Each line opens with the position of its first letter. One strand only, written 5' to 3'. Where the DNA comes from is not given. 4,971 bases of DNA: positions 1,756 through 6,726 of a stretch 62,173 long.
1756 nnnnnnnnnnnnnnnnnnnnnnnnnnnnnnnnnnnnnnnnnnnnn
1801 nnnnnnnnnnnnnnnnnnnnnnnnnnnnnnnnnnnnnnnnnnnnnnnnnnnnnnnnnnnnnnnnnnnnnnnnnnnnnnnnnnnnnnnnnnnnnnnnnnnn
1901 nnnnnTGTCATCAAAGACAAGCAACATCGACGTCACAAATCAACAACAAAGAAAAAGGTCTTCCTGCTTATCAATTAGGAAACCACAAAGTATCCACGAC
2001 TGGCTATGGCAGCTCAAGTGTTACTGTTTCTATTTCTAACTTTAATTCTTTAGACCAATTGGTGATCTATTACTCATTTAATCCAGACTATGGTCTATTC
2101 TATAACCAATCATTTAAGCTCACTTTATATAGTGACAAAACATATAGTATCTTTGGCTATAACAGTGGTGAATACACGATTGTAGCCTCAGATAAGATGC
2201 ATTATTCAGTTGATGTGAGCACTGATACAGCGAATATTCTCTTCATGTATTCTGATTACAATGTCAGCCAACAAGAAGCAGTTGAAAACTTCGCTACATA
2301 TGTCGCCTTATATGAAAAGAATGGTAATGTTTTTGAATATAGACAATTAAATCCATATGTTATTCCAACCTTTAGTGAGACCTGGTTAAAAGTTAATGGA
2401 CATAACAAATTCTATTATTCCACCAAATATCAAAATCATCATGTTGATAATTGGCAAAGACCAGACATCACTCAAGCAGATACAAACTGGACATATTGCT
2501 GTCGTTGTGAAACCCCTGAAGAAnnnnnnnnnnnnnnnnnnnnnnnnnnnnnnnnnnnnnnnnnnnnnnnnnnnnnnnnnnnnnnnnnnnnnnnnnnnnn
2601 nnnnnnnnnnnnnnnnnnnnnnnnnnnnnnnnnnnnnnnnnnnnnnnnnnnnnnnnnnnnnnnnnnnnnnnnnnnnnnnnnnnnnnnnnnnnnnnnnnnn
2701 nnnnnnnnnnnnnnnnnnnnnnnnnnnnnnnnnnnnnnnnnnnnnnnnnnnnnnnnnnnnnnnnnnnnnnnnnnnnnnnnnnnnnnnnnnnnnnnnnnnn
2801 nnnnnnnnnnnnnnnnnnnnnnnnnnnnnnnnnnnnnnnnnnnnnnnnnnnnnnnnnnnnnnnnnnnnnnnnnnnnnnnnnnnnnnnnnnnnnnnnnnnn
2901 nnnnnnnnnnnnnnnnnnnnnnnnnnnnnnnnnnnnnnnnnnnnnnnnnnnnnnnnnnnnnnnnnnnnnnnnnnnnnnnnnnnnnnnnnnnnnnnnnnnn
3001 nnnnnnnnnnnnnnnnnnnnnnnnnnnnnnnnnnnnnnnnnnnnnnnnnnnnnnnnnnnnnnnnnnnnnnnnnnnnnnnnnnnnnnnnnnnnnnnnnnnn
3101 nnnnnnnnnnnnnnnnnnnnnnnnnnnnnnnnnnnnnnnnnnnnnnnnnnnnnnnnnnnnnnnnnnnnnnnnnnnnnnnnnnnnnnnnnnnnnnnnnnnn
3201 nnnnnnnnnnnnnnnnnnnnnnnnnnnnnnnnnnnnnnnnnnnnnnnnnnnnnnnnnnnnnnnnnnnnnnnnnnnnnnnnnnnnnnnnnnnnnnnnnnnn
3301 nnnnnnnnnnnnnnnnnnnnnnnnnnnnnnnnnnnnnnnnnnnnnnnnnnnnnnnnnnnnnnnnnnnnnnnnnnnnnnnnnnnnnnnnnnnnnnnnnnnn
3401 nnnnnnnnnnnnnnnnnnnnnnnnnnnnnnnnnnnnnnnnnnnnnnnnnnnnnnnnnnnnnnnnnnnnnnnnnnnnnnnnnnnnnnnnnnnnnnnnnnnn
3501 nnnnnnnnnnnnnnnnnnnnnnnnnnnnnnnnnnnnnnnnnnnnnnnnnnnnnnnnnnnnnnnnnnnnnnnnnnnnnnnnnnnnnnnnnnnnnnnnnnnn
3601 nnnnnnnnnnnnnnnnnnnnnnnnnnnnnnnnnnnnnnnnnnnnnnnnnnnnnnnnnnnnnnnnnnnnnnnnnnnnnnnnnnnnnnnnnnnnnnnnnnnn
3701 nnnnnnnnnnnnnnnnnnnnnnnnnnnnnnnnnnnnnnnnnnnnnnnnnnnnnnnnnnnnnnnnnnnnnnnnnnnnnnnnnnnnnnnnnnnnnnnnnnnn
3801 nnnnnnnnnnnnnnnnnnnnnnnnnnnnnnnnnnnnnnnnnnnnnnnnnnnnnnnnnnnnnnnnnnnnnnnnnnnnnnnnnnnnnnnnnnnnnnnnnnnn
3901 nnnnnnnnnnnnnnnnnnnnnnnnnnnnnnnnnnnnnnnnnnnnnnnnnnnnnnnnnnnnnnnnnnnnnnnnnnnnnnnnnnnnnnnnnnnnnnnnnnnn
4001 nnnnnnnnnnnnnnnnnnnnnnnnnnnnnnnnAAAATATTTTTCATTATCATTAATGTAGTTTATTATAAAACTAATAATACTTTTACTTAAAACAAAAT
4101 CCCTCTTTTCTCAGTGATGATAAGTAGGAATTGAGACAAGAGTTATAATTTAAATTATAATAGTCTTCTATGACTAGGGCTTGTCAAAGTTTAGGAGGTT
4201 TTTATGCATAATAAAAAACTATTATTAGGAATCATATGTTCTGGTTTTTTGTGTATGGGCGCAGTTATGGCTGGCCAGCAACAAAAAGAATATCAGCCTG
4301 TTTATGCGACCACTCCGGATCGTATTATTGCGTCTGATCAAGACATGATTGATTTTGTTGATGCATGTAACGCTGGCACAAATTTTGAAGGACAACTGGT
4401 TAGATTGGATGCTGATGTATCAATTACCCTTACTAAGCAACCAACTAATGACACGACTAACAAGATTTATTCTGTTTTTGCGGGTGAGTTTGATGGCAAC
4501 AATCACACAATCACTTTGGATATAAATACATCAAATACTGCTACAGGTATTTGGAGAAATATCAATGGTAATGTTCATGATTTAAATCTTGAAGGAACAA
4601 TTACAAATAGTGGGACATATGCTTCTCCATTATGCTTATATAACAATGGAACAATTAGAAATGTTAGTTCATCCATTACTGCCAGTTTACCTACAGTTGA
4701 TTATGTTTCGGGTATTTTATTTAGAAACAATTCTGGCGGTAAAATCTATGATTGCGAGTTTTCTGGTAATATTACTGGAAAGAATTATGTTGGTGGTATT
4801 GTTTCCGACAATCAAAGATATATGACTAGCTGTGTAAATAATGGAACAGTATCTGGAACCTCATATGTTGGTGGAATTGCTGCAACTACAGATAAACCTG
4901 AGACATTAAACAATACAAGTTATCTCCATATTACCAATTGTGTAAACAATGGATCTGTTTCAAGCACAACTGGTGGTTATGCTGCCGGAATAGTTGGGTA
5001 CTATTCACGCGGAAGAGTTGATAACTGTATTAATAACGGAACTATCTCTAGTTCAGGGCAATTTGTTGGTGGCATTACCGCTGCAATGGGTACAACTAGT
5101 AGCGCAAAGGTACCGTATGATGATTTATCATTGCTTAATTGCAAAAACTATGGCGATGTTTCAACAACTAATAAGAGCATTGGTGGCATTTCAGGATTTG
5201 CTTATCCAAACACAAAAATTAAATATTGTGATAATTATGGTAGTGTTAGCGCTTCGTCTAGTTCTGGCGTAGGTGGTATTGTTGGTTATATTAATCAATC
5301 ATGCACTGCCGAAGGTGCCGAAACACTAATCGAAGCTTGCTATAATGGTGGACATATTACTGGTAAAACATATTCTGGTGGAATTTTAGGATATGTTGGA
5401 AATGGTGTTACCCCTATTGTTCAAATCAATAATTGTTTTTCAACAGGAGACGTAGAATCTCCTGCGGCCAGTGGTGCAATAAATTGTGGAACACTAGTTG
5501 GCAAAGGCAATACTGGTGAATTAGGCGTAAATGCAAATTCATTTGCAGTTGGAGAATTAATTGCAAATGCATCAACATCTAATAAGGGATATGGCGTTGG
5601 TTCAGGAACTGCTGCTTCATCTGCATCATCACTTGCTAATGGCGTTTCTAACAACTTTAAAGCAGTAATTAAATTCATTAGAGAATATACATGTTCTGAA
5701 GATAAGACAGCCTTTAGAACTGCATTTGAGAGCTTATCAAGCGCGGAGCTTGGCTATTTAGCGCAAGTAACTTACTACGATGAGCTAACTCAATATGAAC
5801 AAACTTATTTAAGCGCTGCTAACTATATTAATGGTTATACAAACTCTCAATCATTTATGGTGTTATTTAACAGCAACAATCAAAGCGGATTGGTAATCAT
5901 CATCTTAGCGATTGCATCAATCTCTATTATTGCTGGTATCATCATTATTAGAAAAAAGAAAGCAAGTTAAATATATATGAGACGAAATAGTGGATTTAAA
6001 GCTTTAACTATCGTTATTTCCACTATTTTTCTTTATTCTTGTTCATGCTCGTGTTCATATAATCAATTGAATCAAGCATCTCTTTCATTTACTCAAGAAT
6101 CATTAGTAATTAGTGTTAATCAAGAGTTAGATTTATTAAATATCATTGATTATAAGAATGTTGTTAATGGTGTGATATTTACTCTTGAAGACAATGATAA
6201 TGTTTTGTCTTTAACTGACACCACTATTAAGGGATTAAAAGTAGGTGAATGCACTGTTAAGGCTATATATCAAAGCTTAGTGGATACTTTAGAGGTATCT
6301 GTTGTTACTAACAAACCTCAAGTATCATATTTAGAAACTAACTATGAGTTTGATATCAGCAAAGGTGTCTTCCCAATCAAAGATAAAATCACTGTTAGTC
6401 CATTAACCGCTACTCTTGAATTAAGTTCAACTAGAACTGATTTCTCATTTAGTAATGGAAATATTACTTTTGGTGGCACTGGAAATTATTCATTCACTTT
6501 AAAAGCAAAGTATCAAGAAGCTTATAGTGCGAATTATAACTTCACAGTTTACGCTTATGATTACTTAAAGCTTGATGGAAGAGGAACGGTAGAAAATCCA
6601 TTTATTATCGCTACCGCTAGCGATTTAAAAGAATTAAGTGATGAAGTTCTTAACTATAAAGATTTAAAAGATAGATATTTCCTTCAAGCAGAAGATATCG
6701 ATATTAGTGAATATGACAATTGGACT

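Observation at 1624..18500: Two convergent operons each encode the same triad: an exported dehydroquinase-fold lipoprotein, GLUG-repeat surface protein(s) and SGNH/SASA esterase-like protein(s)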

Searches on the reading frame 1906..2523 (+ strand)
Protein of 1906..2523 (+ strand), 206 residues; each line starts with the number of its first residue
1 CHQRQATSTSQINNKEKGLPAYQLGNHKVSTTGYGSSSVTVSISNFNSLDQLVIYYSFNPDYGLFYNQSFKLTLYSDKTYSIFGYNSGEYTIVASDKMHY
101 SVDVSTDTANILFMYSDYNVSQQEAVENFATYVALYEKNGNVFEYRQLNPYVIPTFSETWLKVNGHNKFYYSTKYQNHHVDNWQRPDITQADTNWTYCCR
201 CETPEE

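Call 76: search_protein_families(library=pfam, proteins=[window:1906-2523:+], max_evalue=1)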
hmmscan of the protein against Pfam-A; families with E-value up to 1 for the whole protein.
window:1906-2523:+ (206 aa): 1 family
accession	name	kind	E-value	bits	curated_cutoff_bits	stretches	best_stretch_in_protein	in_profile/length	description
PF21273.3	SNX17-27-31_F1_FERM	-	0.13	12.6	26.7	1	96-165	11-80/90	Sortin nexin 17/27/31, FERM domain, F1 lobe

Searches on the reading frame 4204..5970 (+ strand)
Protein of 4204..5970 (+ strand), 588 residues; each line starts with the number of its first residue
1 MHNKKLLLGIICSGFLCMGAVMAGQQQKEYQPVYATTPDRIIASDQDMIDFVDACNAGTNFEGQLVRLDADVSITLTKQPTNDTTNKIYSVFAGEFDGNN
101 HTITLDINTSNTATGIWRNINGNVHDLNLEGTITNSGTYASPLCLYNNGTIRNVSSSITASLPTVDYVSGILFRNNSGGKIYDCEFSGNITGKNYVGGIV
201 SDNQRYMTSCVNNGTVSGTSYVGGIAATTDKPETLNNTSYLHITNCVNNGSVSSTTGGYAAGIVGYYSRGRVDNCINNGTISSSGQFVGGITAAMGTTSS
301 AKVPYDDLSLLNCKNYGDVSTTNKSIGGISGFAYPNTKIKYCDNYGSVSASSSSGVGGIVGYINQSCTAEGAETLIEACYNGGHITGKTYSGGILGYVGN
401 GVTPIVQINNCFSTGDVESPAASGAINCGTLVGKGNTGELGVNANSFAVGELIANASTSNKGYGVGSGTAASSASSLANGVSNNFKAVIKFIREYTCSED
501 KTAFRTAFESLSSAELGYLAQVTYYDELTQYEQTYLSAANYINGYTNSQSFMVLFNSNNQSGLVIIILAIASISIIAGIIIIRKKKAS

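Call 4: search_protein_families(library=pfam, proteins=[window:4204-5970:+], max_evalue=0.01)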
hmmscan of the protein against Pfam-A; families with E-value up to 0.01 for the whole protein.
window:4204-5970:+ (588 aa): 1 family
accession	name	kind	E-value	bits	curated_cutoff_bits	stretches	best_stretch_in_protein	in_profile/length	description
PF07581.17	Glug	-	0.0088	16.8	20.5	0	257-282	2-28/28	The GLUG motif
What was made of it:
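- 4204..5970 (+): P2, a 588-aa secreted GLUG-repeat protein with a C-terminal membrane anchor. Glug 16.8 bits, below cutoff (call 4).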

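Call 5: search_protein_families(library=ncbifam, proteins=[window:4204-5970:+], max_evalue=0.01)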
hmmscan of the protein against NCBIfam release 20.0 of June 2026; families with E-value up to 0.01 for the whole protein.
window:4204-5970:+ (588 aa): 1 family
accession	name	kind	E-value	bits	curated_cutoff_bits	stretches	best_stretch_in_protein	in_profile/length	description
NF046024.1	ZmpD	exception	0.0076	13.5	3000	0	51-289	655-895/1812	zinc metalloprotease D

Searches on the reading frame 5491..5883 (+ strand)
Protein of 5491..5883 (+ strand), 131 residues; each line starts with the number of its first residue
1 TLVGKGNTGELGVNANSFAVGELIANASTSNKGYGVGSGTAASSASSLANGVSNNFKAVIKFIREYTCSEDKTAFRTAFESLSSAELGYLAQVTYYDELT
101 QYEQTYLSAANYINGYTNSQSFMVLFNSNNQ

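Call 76: search_protein_families(library=pfam, proteins=[window:5491-5883:+], max_evalue=1)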
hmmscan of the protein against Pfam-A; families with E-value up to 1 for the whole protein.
window:5491-5883:+ (131 aa): 3 families
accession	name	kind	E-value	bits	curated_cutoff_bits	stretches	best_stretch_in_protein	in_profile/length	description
PF18814.6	PBECR5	-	0.037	14.3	25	1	68-126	93-150/239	phage-Barnase-EndoU-ColicinE5/D-RelE like nuclease5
PF18714.6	PI-TkoII_IV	-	0.2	11.8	25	1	50-128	36-120/150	DNA polymerase II intein Domain IV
PF16414.11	NPC1_N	-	0.2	11.7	27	1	57-123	82-149/244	Niemann-Pick C1 N terminus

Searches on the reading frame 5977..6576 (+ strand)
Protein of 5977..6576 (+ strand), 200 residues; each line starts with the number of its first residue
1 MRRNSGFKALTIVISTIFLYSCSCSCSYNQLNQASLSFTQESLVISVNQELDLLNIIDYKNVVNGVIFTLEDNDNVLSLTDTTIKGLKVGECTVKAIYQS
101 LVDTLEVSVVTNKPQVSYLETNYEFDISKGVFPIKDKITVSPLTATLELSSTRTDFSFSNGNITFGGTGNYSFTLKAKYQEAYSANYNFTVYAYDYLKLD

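Call 76: search_protein_families(library=pfam, proteins=[window:5977-6576:+], max_evalue=1)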
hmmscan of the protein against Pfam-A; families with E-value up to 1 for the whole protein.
window:5977-6576:+ (200 aa): 1 family
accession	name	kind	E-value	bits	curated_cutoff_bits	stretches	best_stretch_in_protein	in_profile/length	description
PF02368.24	Big_2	-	0.031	14.7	22.8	1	35-106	4-76/79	Bacterial Ig-like domain (group 2)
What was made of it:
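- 5977..9750 (+): P3, a 1257-aa lipoprotein with a weak Big_2-like N-terminus and two GLUG beta-helix regions. Big_2 14.7 bits, sub-threshold (call 76).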
